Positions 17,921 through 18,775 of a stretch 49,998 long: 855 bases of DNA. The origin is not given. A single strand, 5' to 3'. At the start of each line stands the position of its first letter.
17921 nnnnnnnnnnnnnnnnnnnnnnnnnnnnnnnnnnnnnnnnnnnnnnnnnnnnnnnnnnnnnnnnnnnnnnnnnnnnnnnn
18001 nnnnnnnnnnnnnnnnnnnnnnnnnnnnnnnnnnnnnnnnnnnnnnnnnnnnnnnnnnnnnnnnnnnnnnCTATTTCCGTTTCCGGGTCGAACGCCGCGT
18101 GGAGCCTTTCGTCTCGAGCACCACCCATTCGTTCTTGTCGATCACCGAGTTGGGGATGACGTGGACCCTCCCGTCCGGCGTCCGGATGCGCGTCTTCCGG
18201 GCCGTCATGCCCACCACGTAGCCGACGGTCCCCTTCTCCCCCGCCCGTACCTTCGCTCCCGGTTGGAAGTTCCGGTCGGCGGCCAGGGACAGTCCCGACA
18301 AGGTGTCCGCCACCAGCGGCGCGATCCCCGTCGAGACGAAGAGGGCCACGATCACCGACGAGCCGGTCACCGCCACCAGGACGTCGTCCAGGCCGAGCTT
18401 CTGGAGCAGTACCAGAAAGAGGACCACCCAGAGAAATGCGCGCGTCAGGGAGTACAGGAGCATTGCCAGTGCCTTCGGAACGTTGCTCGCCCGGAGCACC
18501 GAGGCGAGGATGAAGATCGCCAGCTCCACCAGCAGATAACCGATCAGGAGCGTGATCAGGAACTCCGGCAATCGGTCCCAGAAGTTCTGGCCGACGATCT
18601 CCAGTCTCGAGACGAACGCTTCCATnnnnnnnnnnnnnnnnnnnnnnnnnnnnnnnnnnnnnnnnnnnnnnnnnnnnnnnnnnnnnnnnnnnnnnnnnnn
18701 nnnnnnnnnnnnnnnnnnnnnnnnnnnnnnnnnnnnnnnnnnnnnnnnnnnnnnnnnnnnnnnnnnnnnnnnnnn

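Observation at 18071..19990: Cobalamin riboswitch 3' of the B12-dependent RNR gates an uncharacterised ORF + YggT + mini-MscS module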

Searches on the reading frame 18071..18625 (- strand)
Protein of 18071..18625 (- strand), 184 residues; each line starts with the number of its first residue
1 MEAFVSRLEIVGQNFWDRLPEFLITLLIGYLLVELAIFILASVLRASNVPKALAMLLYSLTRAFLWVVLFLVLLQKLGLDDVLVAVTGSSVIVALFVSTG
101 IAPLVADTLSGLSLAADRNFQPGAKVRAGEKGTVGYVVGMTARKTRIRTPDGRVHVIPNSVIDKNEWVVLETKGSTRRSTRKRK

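Call 8: search_protein_families(library=pfam, proteins=[window:18071-18625:-], max_evalue=0.1)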
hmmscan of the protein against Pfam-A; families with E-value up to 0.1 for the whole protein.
window:18071-18625:- (184 aa): 1 family
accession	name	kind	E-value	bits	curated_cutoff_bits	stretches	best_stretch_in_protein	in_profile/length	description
PF00924.24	MS_channel_2nd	-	1.2e-09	38.6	20.2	1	104-162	2-58/68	Mechanosensitive ion channel, beta-domain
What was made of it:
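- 18071..18625 (-): Mini-MscS-like channel gene (184 aa), overprinted by the long ORF. PF00924 (call 8).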

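Call 24: search_protein_families(library=ncbifam, proteins=[window:18071-18625:-], max_evalue=0.1)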
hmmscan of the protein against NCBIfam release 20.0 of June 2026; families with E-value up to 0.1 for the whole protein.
window:18071-18625:- (184 aa): 4 families
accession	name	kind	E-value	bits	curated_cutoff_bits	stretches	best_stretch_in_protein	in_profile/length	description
NF047602.1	MscsSHelicob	equivalog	1.1e-05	25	400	1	23-178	17-165/260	small-conductance mechanosensitive channel MscS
NF047601.1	MscSThanab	equivalog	2.7e-05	23.7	500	1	48-164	55-171/280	small-conductance mechanosensitive channel MscS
NF007662.0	PRK10334.1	subfamily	6.2e-05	22.4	321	1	25-162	37-170/286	small-conductance mechanosensitive channel MscS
NF008542.0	PRK11465.1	equivalog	0.00054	18.3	596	1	33-163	485-615/741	mechanosensitive channel protein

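Call 33: find_homologous_proteins(query=window:18071-18625:-, max_evalue=0.00001)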
Query window:18071-18625:- (184 aa): 28 proteins with E <= 0.00001 among 477 candidates.
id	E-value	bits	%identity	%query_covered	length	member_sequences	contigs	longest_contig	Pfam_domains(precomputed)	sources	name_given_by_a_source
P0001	6.7e-110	383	100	100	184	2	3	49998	PF00924.25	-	-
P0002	3.7e-95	335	85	100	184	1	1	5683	PF00924.25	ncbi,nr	ncbi:MAG: mechanosensitive ion channel family protein [bacterium]|nr:mechanosensitive ion channel fa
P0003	4.1e-86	305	77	100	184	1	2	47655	PF00924.25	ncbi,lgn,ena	-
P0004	1.4e-67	245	64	100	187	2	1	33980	PF00924.25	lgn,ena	-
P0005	6.1e-67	243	63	100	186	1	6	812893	PF00924.25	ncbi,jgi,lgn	ncbi:MAG TPA: mechanosensitive ion channel domain-containing protein [Patescibacteria group bacteriu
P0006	1.3e-65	238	64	98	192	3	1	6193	PF00924.25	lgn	-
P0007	2.9e-64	234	61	99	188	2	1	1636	PF00924.25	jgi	jgi:small-conductance mechanosensitive channel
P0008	1.2e-63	232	60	100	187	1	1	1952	PF00924.25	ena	-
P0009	1.5e-62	228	60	100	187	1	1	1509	PF00924.25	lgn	-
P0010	1.6e-59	219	61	94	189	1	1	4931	PF00924.25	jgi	jgi:small-conductance mechanosensitive channel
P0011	5.2e-58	214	57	100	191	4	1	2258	PF00924.25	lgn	-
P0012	9.8e-58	213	61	91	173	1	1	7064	PF00924.25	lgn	-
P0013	4.5e-57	211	55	100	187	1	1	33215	PF00924.25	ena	-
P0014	2.3e-56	208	55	100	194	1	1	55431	PF00924.25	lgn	-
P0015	1.1e-55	206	54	97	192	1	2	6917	PF00924.25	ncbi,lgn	-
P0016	4.0e-55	204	55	99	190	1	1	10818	PF00924.25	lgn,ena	-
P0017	6.1e-54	200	52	100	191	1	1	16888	PF00924.25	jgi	jgi:small conductance mechanosensitive channel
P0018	3.9e-53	198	56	92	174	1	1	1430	PF00924.25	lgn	-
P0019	1.2e-52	196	52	99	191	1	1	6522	PF00924.25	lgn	-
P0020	6.1e-51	191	51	93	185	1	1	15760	PF00924.25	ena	-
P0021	8.0e-50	187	52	96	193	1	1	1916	PF00924.25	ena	-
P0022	1.1e-49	187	52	98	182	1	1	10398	PF00924.25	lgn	-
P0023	4.8e-49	185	52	89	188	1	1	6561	PF00924.25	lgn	-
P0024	4.7e-48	181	48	99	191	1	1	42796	PF00924.25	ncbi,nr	ncbi:mechanosensitive ion channel family protein [Patescibacteria group bacterium]|nr:mechanosensiti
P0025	1.9e-47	179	51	100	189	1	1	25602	PF00924.25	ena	-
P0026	1.8e-42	163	51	95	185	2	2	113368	PF00924.25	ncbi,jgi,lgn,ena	-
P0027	3.9e-33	133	43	83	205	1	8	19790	PF00924.25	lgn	-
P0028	1.3e-31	128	44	80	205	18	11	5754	PF00924.25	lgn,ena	-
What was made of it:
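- On MscS family: Relatives are 173-205 aa (call 33).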

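Call 34: find_encoding_contigs(protein=P0003, flank=7000, max_places=1)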
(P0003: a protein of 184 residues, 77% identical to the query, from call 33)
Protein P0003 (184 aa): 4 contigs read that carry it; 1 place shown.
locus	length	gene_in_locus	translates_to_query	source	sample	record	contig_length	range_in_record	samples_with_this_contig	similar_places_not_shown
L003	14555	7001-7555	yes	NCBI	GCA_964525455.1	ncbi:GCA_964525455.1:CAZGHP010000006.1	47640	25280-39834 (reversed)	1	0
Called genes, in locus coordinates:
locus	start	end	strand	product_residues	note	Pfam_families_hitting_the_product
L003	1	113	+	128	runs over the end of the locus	PF01219:DAGK_prokar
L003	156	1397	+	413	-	PF11104:PilM_2 (faint), PF02491:SHS2_FTSA, PF06277:EutA, PF06723:MreB_Mbl, PF14450:FtsA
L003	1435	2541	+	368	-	PF00091:Tubulin, PF12327:FtsZ_C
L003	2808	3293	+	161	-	PF22811:Zn_ribbon_NrdR, PF03477:ATP-cone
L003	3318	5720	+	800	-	PF00317:Ribonuc_red_lgN, PF02867:Ribonuc_red_lgC, PF12637:TSCPD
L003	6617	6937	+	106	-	PF02325:CCB3_YggT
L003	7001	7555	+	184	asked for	PF00924:MS_channel_2nd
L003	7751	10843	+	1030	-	PF00133:tRNA-synt_1, PF09334:tRNA-synt_1g (faint), PF08264:Anticodon_1, PF19302:DUF5915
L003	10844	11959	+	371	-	PF01098:FTSW_RODA_SPOVE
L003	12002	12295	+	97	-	PF00829:Ribosomal_L21p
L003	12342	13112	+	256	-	PF00142:Fer4_NifH (weak), PF01656:CbiA, PF02374:ArsA_ATPase (weak), PF06564:CBP_BcsQ (faint), PF09140:MipZ, PF10609:ParA, PF13614:AAA_31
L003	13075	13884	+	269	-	PF02195:ParB_N, PF17762:HTH_ParB, PF23552:ParB_C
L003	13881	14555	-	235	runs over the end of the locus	PF10502:Peptidase_S26, PF00717:Peptidase_S24 (weak)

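Call 35: find_encoding_contigs(protein=P0005, flank=7000, max_places=1)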
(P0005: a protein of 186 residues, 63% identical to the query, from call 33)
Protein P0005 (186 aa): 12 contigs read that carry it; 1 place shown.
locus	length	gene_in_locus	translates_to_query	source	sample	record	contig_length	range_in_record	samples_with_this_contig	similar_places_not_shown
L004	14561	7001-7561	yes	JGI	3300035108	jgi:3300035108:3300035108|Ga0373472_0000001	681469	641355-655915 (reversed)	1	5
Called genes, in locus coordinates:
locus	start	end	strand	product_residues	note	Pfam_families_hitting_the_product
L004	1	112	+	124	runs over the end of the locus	PF01219:DAGK_prokar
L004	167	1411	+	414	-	PF11104:PilM_2 (faint), PF02491:SHS2_FTSA, PF06723:MreB_Mbl, PF06277:EutA (weak), PF14450:FtsA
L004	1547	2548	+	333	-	PF00091:Tubulin, PF12327:FtsZ_C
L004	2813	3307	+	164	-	PF22811:Zn_ribbon_NrdR, PF03477:ATP-cone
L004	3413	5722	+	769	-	PF00317:Ribonuc_red_lgN, PF02867:Ribonuc_red_lgC, PF12637:TSCPD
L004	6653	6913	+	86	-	PF02325:CCB3_YggT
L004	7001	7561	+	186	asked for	PF00924:MS_channel_2nd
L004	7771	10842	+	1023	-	PF00133:tRNA-synt_1, PF09334:tRNA-synt_1g (weak), PF08264:Anticodon_1, PF19302:DUF5915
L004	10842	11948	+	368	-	PF01098:FTSW_RODA_SPOVE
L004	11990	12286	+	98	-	PF00829:Ribosomal_L21p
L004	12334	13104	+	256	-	PF00142:Fer4_NifH, PF01656:CbiA, PF02374:ArsA_ATPase (weak), PF07015:VirC1 (weak), PF09140:MipZ, PF10609:ParA, PF13481:AAA_25 (weak), PF13614:AAA_31, +1 more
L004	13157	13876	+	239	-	PF02195:ParB_N, PF17762:HTH_ParB, PF23552:ParB_C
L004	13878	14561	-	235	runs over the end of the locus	PF10502:Peptidase_S26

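Call 36: find_encoding_contigs(protein=P0004, flank=7000, max_places=1)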
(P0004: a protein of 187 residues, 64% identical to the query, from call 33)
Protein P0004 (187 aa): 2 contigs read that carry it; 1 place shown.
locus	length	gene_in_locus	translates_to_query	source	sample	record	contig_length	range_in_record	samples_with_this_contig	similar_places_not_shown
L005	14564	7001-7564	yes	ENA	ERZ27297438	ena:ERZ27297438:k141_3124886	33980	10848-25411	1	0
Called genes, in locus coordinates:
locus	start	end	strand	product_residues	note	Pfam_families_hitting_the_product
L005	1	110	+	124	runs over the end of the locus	PF01219:DAGK_prokar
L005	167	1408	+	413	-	PF02491:SHS2_FTSA, PF06723:MreB_Mbl, PF14450:FtsA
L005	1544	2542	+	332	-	PF00091:Tubulin, PF12327:FtsZ_C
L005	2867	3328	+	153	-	PF22811:Zn_ribbon_NrdR, PF03477:ATP-cone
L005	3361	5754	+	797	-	PF00317:Ribonuc_red_lgN, PF02867:Ribonuc_red_lgC, PF12637:TSCPD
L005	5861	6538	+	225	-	-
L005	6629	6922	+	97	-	PF02325:CCB3_YggT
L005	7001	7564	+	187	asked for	PF00924:MS_channel_2nd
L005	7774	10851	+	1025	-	PF00133:tRNA-synt_1, PF09334:tRNA-synt_1g (weak), PF08264:Anticodon_1, PF19302:DUF5915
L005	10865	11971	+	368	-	PF01098:FTSW_RODA_SPOVE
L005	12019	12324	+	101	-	PF00829:Ribosomal_L21p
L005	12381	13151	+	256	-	PF00142:Fer4_NifH (weak), PF01656:CbiA, PF02374:ArsA_ATPase, PF06564:CBP_BcsQ (faint), PF09140:MipZ, PF10609:ParA, PF13481:AAA_25 (weak), PF13614:AAA_31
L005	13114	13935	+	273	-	PF02195:ParB_N, PF17762:HTH_ParB, PF23552:ParB_C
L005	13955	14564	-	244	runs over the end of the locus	PF10502:Peptidase_S26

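Call 51: find_encoding_contigs(protein=P0014, flank=7000, max_places=1)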
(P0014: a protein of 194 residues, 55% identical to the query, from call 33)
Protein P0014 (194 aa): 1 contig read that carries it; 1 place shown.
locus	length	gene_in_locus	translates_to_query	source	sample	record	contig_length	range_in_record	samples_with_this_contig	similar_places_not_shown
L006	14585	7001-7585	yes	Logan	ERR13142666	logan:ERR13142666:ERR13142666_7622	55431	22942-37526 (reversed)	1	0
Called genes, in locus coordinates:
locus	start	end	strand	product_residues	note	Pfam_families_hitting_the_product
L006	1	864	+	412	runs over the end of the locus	PF11104:PilM_2 (faint), PF14450:FtsA (weak), PF02491:SHS2_FTSA, PF06277:EutA (weak), PF06723:MreB_Mbl, PF14450:FtsA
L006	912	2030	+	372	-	PF00091:Tubulin, PF12327:FtsZ_C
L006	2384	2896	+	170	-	PF22811:Zn_ribbon_NrdR, PF03477:ATP-cone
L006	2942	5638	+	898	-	PF03477:ATP-cone, PF00317:Ribonuc_red_lgN, PF02867:Ribonuc_red_lgC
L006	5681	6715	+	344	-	PF00268:Ribonuc_red_sm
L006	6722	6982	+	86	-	PF02325:CCB3_YggT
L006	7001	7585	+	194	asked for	PF00924:MS_channel_2nd (weak)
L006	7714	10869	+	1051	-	PF00133:tRNA-synt_1, PF09334:tRNA-synt_1g (faint), PF08264:Anticodon_1, PF19302:DUF5915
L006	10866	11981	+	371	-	PF01098:FTSW_RODA_SPOVE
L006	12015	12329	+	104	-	PF00829:Ribosomal_L21p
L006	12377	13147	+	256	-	PF00142:Fer4_NifH (faint), PF01656:CbiA, PF02374:ArsA_ATPase (weak), PF06564:CBP_BcsQ (weak), PF09140:MipZ (weak), PF10609:ParA (faint), PF13614:AAA_31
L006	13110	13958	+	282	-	PF02195:ParB_N, PF17762:HTH_ParB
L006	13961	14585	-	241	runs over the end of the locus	PF10502:Peptidase_S26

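Call 52: find_encoding_contigs(protein=P0024, flank=7000, max_places=1)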
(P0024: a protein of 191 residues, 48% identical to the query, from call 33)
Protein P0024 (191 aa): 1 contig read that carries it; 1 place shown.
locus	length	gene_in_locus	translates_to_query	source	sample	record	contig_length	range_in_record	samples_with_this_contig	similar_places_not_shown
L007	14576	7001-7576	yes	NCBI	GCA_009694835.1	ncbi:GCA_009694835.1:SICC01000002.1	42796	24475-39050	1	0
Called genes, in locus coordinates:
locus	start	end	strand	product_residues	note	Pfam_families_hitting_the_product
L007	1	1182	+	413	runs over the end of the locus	PF11104:PilM_2 (faint), PF02491:SHS2_FTSA, PF06723:MreB_Mbl, PF14450:FtsA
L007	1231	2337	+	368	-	PF00091:Tubulin, PF12327:FtsZ_C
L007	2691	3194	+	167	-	PF22811:Zn_ribbon_NrdR, PF03477:ATP-cone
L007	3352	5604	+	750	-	PF00317:Ribonuc_red_lgN, PF02867:Ribonuc_red_lgC, PF12637:TSCPD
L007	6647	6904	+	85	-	PF02325:CCB3_YggT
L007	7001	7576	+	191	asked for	PF00924:MS_channel_2nd (weak)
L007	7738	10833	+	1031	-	PF00133:tRNA-synt_1, PF09334:tRNA-synt_1g (weak), PF08264:Anticodon_1, PF19302:DUF5915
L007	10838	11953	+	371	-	PF01098:FTSW_RODA_SPOVE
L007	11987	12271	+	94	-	PF00829:Ribosomal_L21p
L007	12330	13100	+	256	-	PF01656:CbiA, PF02374:ArsA_ATPase (weak), PF06564:CBP_BcsQ (faint), PF09140:MipZ (weak), PF10609:ParA, PF13614:AAA_31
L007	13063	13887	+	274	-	PF02195:ParB_N, PF17762:HTH_ParB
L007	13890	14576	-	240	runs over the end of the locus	PF10502:Peptidase_S26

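Call 53: find_encoding_contigs(protein=P0026, flank=7000, max_places=1)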
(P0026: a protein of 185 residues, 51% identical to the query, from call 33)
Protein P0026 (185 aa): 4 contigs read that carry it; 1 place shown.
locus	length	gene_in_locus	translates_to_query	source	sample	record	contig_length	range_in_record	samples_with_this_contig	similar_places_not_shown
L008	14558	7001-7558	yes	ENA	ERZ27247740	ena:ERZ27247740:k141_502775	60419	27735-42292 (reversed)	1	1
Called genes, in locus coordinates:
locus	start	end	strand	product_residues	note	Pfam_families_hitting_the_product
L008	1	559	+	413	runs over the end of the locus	PF02491:SHS2_FTSA, PF11104:PilM_2 (faint), PF06723:MreB_Mbl, PF14450:FtsA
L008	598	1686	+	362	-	PF00091:Tubulin, PF12327:FtsZ_C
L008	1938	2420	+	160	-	PF22811:Zn_ribbon_NrdR, PF03477:ATP-cone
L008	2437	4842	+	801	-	PF00317:Ribonuc_red_lgN, PF02867:Ribonuc_red_lgC, PF12637:TSCPD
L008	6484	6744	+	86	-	PF02325:CCB3_YggT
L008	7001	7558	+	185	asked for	PF00924:MS_channel_2nd (weak)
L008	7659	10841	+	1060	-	PF00133:tRNA-synt_1, PF09334:tRNA-synt_1g (faint), PF08264:Anticodon_1, PF19302:DUF5915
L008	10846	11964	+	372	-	PF01098:FTSW_RODA_SPOVE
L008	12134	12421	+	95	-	PF00829:Ribosomal_L21p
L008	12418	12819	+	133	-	PF00293:NUDIX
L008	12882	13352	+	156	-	-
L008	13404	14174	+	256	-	PF00142:Fer4_NifH (faint), PF01656:CbiA, PF02374:ArsA_ATPase (weak), PF06564:CBP_BcsQ, PF09140:MipZ (weak), PF10609:ParA, PF13614:AAA_31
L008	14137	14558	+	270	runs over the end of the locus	PF02195:ParB_N, PF17762:HTH_ParB, PF23552:ParB_C (faint)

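Call 54: find_encoding_contigs(protein=P0027, flank=7000, max_places=1)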
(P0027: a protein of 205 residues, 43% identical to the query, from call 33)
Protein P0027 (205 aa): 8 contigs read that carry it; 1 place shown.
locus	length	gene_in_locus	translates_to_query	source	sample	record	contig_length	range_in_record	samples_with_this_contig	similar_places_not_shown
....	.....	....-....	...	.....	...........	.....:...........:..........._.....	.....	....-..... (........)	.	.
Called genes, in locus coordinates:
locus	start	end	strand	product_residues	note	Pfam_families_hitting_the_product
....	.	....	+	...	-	?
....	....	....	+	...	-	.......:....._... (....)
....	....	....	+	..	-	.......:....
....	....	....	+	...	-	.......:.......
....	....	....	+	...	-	-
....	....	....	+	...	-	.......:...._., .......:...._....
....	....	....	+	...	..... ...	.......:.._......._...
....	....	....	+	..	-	-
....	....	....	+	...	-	-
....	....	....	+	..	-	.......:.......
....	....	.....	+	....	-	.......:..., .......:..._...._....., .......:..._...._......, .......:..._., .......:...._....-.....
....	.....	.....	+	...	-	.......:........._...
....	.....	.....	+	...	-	-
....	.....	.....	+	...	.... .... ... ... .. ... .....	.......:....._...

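Call 61: find_encoding_contigs(protein=P0013, flank=7000, max_places=1)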
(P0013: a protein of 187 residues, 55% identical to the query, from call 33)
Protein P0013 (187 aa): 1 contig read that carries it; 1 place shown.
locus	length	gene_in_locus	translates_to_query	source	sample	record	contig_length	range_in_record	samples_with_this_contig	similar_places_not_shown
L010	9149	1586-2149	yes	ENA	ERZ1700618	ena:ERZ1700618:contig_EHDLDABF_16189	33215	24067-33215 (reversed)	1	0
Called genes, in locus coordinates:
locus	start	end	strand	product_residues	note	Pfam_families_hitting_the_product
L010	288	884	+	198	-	PF00268:Ribonuc_red_sm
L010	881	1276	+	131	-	PF00268:Ribonuc_red_sm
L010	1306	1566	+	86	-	PF02325:CCB3_YggT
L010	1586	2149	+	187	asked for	PF00924:MS_channel_2nd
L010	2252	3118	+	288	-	PF03372:Exo_endo_phos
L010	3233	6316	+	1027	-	PF00133:tRNA-synt_1, PF09334:tRNA-synt_1g (weak), PF08264:Anticodon_1, PF19302:DUF5915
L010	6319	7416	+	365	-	PF01098:FTSW_RODA_SPOVE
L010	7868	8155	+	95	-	PF00829:Ribosomal_L21p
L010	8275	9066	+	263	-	PF00142:Fer4_NifH (faint), PF01656:CbiA, PF02374:ArsA_ATPase (weak), PF06564:CBP_BcsQ (weak), PF09140:MipZ (faint), PF10609:ParA (weak), PF13614:AAA_31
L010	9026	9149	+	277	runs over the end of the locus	PF02195:ParB_N, PF17762:HTH_ParB, PF23552:ParB_C (faint)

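Call 62: find_encoding_contigs(protein=P0025, flank=7000, max_places=1)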
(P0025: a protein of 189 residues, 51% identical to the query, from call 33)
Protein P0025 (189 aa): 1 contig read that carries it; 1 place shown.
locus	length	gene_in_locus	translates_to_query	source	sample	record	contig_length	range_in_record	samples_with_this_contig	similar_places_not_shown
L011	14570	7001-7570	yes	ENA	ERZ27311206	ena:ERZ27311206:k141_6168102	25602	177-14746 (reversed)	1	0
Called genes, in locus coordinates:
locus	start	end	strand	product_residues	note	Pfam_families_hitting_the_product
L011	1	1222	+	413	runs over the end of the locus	PF11104:PilM_2 (faint), PF02491:SHS2_FTSA, PF06723:MreB_Mbl, PF14450:FtsA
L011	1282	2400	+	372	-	PF00091:Tubulin, PF12327:FtsZ_C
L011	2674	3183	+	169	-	PF22811:Zn_ribbon_NrdR, PF03477:ATP-cone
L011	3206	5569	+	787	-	PF00317:Ribonuc_red_lgN, PF02867:Ribonuc_red_lgC, PF12637:TSCPD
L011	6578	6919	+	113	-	PF02325:CCB3_YggT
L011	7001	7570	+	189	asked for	PF00924:MS_channel_2nd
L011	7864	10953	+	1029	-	PF00133:tRNA-synt_1, PF09334:tRNA-synt_1g (weak), PF08264:Anticodon_1, PF19302:DUF5915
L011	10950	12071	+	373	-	PF01098:FTSW_RODA_SPOVE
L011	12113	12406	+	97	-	PF00829:Ribosomal_L21p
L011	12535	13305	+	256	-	PF01656:CbiA, PF02374:ArsA_ATPase (weak), PF06564:CBP_BcsQ (faint), PF09140:MipZ (faint), PF10609:ParA (faint), PF13614:AAA_31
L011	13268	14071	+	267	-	PF02195:ParB_N, PF17762:HTH_ParB, PF23552:ParB_C (weak)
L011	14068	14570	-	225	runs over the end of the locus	?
